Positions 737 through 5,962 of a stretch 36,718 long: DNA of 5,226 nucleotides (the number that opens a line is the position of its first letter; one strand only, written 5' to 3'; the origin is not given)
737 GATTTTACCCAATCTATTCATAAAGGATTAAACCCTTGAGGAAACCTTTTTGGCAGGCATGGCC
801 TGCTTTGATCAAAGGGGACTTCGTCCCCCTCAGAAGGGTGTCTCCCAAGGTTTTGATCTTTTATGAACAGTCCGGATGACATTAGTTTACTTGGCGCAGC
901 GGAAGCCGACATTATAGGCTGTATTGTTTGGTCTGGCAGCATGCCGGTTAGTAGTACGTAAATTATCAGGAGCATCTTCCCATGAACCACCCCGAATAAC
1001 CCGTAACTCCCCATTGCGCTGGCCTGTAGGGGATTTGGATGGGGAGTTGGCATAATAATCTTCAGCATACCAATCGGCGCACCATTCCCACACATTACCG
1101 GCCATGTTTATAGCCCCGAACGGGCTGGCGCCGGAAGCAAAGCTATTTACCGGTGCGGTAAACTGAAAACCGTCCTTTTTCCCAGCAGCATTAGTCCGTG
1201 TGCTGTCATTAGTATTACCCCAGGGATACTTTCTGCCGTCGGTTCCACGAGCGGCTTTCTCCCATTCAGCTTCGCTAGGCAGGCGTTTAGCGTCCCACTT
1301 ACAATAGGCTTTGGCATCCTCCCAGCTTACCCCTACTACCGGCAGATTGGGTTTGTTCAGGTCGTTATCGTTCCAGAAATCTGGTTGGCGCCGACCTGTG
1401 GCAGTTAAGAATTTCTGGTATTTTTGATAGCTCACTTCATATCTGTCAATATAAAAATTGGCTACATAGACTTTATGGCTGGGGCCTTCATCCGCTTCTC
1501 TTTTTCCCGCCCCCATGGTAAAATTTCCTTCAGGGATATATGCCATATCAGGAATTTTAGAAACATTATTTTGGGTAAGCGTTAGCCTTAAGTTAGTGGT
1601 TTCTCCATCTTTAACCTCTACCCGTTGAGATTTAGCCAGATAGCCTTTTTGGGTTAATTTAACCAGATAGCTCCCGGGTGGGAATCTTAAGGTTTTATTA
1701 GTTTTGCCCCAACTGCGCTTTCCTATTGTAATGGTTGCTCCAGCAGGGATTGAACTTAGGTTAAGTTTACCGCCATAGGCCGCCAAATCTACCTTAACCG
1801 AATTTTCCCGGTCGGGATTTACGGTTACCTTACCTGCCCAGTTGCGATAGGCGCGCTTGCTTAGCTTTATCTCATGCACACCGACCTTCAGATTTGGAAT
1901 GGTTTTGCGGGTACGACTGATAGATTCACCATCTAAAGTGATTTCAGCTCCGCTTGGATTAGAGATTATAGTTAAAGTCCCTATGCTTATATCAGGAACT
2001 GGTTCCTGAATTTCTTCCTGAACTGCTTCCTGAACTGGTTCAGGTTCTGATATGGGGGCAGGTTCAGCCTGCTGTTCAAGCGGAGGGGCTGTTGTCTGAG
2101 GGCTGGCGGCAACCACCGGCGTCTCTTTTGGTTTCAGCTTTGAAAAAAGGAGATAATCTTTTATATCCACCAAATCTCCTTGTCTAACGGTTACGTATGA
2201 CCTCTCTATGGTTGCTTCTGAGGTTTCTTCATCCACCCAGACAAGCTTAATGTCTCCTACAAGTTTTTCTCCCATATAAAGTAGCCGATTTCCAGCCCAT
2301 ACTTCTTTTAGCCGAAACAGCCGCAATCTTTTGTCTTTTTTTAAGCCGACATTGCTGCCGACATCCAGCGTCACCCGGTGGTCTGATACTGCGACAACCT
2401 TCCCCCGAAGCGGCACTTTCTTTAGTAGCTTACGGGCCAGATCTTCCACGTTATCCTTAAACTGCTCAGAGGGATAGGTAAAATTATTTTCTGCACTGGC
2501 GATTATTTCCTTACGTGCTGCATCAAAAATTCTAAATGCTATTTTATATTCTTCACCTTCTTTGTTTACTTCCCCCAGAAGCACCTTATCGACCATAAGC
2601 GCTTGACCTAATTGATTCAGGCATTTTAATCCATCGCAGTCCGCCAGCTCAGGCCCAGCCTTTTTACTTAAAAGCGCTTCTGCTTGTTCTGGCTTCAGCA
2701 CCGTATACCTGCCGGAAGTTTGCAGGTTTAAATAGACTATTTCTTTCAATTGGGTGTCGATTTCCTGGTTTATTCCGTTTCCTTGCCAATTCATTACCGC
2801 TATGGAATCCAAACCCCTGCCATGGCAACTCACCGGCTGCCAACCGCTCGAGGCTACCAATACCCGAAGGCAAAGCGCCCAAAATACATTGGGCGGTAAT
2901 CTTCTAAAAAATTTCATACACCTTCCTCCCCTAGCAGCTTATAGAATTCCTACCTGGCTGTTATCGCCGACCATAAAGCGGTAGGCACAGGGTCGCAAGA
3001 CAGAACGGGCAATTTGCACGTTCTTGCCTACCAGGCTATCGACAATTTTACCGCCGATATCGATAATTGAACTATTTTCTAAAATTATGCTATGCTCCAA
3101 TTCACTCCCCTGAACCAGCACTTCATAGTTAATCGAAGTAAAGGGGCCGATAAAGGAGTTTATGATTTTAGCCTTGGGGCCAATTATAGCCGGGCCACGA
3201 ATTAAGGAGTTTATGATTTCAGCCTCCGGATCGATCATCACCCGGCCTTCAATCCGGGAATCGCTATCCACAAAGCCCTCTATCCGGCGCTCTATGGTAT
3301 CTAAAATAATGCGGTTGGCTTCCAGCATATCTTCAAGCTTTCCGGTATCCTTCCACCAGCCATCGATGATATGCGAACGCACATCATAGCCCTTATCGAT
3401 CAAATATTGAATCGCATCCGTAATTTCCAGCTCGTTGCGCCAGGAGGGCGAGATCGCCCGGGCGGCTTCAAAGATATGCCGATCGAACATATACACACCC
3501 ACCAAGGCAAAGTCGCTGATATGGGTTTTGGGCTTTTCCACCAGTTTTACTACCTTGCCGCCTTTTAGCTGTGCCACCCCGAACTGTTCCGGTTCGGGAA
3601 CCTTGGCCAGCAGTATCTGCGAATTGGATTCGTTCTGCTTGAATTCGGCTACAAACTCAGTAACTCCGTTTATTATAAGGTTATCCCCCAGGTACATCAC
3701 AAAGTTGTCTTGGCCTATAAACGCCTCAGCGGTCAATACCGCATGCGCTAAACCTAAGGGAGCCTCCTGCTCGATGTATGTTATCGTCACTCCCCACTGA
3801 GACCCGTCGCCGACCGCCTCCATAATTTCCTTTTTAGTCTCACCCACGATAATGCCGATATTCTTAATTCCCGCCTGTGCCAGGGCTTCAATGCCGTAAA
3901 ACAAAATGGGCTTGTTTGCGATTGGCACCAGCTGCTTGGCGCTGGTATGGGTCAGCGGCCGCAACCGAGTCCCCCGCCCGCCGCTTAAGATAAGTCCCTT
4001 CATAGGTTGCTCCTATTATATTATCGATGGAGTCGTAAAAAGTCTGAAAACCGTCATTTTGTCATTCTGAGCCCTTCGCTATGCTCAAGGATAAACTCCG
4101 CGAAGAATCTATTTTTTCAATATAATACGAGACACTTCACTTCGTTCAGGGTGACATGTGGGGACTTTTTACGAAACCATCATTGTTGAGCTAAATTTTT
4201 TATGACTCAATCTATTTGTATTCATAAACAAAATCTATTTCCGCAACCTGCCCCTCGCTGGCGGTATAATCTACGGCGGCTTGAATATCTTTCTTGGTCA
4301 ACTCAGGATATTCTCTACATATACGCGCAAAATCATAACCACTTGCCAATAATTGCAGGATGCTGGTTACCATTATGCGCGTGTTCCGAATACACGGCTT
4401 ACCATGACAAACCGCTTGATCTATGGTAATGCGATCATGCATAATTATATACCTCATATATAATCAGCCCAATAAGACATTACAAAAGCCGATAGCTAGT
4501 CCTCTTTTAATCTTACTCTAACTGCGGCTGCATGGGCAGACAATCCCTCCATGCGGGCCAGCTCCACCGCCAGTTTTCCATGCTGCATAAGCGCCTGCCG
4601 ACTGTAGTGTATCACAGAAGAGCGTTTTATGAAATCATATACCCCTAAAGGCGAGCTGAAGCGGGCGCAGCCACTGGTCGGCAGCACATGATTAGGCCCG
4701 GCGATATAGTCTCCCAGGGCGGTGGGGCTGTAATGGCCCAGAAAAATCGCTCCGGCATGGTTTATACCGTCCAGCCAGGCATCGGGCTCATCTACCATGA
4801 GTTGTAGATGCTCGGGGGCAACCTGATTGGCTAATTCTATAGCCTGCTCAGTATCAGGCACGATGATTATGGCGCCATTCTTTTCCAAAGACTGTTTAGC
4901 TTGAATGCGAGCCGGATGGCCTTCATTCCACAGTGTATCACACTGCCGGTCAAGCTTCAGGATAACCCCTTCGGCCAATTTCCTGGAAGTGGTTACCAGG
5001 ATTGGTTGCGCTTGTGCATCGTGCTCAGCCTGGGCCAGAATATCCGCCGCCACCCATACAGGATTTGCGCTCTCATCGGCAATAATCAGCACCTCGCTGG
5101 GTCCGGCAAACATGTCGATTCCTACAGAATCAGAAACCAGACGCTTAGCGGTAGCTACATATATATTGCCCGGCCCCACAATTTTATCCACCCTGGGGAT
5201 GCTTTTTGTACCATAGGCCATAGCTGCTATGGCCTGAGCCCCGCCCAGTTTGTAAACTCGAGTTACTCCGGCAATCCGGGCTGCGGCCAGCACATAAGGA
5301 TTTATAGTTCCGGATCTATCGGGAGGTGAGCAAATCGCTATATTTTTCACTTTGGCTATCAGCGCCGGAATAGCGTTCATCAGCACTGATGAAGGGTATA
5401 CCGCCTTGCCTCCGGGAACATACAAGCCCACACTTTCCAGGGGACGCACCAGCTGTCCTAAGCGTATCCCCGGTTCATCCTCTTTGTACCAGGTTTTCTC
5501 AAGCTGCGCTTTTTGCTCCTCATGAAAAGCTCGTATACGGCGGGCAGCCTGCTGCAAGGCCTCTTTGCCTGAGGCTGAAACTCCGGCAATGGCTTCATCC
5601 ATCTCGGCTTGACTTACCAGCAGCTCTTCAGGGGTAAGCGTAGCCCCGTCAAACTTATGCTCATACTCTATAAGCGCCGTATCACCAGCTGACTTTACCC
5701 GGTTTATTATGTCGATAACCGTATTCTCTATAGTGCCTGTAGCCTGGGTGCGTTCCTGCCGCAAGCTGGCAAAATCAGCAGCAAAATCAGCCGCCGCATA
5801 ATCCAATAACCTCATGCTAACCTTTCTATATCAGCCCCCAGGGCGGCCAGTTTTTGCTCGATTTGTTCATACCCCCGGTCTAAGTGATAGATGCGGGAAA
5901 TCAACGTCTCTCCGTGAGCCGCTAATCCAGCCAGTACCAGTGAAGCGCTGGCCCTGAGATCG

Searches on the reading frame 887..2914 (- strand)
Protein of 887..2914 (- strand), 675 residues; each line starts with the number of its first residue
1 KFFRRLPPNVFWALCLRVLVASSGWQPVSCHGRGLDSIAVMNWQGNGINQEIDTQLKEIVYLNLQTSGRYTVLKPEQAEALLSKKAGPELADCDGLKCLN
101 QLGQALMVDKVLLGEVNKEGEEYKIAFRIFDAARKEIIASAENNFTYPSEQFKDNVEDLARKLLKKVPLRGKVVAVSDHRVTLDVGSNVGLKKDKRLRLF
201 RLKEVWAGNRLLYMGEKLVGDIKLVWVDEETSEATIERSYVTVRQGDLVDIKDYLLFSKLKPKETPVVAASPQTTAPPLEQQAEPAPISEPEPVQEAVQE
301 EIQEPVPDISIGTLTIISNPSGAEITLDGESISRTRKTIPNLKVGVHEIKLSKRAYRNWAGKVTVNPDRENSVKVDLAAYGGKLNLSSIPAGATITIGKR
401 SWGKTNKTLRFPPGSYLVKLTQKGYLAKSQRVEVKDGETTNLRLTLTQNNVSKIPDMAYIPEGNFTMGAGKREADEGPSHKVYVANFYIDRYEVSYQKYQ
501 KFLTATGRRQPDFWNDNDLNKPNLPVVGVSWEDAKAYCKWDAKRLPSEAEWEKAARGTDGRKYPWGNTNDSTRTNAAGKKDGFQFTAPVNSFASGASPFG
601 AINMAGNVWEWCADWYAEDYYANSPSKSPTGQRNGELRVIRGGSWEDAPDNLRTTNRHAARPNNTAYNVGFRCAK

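Call 86: search_protein_families(library=pfam, proteins=[window:887-2914:-], max_evalue=0.00001)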
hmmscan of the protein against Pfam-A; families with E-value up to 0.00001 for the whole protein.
window:887-2914:- (675 aa): 4 families
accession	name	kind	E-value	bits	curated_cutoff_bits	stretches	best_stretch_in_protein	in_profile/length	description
PF03781.23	FGE-sulfatase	-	5.5e-63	213.4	23.3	1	454-675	2-255/255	Sulfatase-modifying factor enzyme 1-like domain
PF08308.17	PEGA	-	2.5e-30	104.6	20.8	2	312-377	2-67/71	PEGA domain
PF04052.18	TolB_N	-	7e-07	29.8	22.4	1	37-136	14-104/106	TolB amino-terminal domain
PF13620.12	CarboxypepD_reg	-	2.7e-06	28.1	32.3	0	411-447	45-82/82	Carboxypeptidase regulatory-like domain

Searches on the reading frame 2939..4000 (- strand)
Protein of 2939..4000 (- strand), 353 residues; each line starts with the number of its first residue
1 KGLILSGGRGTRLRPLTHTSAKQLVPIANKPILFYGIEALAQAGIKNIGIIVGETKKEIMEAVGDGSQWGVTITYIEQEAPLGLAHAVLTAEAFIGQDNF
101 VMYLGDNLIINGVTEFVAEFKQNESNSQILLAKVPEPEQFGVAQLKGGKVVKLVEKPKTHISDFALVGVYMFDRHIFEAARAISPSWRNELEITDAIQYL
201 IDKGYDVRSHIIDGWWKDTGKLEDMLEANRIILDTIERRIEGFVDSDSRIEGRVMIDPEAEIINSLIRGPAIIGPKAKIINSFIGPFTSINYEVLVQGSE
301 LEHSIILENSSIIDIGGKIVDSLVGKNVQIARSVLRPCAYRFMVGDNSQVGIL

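Call 86: search_protein_families(library=pfam, proteins=[window:2939-4000:-], max_evalue=0.00001)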
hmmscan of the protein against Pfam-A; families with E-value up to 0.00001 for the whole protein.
window:2939-4000:- (353 aa): 2 families
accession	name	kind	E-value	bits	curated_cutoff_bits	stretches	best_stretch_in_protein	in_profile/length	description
PF00483.29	NTP_transferase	-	3.4e-59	200.8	21.2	1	1-233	1-243/245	Nucleotidyl transferase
PF12804.13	NTP_transf_3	-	1.4e-08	35.5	27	1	2-110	1-99/160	MobA-like NTP transferase domain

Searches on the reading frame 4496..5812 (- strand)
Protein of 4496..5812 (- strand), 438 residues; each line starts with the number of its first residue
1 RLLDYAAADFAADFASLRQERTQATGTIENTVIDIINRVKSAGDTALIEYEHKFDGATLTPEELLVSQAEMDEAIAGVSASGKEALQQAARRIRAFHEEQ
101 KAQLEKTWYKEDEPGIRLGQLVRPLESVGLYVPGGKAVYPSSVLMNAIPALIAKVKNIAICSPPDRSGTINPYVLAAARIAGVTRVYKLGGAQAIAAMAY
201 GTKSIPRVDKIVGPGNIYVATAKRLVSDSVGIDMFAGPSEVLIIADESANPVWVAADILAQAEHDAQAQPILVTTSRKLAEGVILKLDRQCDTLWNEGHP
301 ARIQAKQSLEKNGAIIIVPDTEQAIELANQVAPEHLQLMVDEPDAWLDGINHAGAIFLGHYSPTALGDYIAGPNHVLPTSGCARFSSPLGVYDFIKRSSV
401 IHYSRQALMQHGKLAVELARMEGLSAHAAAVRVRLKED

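Call 51: search_protein_families(library=pfam, proteins=[window:4496-5812:-], max_evalue=0.001)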
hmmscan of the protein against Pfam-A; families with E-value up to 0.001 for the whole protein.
window:4496-5812:- (438 aa): 1 family
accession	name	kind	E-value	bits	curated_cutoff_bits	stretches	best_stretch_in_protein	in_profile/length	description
PF00815.25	Histidinol_dh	-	1.9e-174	581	27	1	21-435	4-411/411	Histidinol dehydrogenase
